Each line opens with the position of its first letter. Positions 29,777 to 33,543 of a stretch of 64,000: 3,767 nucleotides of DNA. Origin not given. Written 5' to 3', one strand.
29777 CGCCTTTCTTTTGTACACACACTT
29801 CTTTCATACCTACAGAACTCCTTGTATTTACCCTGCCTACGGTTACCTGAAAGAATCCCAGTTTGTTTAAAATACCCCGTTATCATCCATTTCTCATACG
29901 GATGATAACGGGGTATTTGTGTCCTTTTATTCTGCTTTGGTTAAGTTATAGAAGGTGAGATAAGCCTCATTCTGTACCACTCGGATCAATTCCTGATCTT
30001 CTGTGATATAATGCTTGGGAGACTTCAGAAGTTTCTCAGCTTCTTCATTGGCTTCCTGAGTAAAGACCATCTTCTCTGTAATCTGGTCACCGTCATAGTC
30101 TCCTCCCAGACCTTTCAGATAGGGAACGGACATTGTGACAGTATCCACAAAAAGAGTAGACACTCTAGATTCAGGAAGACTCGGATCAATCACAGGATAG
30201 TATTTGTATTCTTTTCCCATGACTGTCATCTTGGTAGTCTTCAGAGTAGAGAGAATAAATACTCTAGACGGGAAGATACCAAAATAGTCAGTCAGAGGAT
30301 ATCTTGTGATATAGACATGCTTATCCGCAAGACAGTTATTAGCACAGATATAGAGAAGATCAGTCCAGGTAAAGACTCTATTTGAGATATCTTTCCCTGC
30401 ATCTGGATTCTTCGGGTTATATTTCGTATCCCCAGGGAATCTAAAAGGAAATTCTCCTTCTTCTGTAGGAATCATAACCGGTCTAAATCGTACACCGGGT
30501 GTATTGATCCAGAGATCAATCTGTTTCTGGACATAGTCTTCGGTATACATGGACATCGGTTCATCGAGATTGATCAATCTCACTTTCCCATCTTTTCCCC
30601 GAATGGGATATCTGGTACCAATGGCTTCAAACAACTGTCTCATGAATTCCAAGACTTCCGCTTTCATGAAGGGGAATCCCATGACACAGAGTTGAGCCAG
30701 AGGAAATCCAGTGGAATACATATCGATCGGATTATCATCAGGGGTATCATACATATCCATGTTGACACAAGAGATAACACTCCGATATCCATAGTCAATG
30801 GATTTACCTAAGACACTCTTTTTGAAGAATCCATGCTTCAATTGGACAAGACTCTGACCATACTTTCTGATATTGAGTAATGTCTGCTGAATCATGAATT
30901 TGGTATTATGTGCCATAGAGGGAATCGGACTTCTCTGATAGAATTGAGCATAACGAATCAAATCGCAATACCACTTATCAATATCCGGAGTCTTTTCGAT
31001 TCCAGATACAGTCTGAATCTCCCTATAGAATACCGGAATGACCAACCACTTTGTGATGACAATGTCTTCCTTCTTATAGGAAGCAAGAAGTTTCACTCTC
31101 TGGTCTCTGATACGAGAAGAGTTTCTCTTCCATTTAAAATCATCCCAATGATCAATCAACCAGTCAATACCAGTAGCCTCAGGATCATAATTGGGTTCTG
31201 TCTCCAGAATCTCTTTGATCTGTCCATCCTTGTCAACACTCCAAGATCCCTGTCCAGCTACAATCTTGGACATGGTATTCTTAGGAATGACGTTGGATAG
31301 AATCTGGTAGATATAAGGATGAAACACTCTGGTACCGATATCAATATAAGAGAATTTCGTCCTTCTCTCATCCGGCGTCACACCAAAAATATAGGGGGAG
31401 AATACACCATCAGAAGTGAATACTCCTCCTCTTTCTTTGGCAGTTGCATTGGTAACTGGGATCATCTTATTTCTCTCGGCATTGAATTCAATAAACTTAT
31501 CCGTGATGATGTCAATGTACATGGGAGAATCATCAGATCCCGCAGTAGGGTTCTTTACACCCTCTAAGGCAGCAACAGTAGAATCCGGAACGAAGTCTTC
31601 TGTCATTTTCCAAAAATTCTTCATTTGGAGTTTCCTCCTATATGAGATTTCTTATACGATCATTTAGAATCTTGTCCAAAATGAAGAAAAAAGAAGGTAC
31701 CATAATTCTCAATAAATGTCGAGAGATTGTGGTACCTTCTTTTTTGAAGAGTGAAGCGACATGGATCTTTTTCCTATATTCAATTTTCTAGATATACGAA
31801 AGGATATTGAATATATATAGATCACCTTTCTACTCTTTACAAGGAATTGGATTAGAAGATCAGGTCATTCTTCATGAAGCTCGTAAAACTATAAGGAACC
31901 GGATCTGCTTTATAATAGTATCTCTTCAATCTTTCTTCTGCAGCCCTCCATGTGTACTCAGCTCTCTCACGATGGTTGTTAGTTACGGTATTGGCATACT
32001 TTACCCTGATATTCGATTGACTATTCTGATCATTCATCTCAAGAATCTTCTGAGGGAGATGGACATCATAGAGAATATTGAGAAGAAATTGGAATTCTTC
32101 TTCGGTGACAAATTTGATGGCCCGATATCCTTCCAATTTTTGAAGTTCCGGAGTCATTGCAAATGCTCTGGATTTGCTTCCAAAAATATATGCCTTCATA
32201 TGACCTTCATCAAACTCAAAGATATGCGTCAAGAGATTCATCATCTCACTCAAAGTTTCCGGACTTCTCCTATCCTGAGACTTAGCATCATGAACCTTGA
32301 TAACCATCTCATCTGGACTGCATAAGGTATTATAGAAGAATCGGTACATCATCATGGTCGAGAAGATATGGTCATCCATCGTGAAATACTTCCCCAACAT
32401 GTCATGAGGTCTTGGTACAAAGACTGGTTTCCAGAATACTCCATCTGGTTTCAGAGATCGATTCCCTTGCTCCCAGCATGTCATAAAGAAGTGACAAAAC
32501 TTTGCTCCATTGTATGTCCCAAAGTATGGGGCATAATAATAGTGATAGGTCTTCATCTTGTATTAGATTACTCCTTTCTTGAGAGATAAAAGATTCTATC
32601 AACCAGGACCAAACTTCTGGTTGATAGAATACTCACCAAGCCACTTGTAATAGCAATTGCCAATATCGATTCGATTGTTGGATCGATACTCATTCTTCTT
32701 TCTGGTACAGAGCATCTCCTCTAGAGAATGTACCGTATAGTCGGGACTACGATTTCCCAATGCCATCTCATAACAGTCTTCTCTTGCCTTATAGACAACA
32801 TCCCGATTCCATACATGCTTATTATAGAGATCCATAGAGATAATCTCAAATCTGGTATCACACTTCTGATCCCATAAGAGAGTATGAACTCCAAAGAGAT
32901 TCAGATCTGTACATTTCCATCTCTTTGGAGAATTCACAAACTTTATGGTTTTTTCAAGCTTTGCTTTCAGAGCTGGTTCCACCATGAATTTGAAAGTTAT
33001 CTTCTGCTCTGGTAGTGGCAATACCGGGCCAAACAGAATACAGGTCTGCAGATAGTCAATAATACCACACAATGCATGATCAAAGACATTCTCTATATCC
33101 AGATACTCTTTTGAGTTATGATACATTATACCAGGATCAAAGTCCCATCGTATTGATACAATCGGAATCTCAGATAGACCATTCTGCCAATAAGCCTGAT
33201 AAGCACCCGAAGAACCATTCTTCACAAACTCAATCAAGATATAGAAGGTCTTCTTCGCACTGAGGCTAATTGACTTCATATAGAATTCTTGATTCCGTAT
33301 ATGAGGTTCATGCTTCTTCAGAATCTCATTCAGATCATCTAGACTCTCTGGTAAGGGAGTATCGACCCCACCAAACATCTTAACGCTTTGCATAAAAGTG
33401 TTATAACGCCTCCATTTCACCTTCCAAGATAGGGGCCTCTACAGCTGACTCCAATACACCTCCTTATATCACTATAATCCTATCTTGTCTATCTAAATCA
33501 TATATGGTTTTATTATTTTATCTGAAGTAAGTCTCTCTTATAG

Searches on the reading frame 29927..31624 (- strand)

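Call 9: search_protein_families(library=pfam, proteins=[window:29927-31624:-], max_evalue=0.01)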
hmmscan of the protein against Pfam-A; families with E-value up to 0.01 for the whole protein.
window:29927-31624:- (565 aa): 0 families

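Call 10: search_protein_families(library=phrogs, proteins=[window:29927-31624:-], max_evalue=0.001)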
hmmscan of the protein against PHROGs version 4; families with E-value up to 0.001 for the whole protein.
window:29927-31624:- (565 aa): 2 families
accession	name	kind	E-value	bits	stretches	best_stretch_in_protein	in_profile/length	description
phrog_2986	-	DNA, RNA and nucleotide metabolism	4.5e-85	286.8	1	53-561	22-537/539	RNA polymerase beta subunit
phrog_2987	-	DNA, RNA and nucleotide metabolism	4.8e-06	26.5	0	495-533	404-442/478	RNA polymerase beta subunit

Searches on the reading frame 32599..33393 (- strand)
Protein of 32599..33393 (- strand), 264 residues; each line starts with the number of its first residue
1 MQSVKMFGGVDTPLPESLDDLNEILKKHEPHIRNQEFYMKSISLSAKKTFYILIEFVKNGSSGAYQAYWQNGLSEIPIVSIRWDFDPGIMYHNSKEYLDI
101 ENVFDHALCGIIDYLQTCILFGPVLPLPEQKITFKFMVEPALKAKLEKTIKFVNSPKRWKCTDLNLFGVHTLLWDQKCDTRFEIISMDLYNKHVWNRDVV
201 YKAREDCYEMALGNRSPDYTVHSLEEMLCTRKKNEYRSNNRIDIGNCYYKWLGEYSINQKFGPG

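Call 9: search_protein_families(library=pfam, proteins=[window:32599-33393:-], max_evalue=0.01)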
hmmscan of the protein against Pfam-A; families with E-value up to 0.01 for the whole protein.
window:32599-33393:- (264 aa): 0 families

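Call 10: search_protein_families(library=phrogs, proteins=[window:32599-33393:-], max_evalue=0.001)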
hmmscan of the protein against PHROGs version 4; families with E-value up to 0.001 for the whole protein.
window:32599-33393:- (264 aa): 0 families

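Call 12: search_dna_similar(query=window:32599-33393:-, collection=phages, mode=protein, max_rows=30)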
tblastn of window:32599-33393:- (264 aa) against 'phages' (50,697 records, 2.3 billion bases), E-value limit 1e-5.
No match.

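Call 14: find_related_loci(query=window:32599-33393:-, collection=viral_contigs, flank=6000)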
Query window:32599-33393:- (264 aa) in viral_contigs; peptide patterns used: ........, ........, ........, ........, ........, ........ (x = any residue, [..] = any of these).
No stretch of DNA in the collection matches any of the patterns.
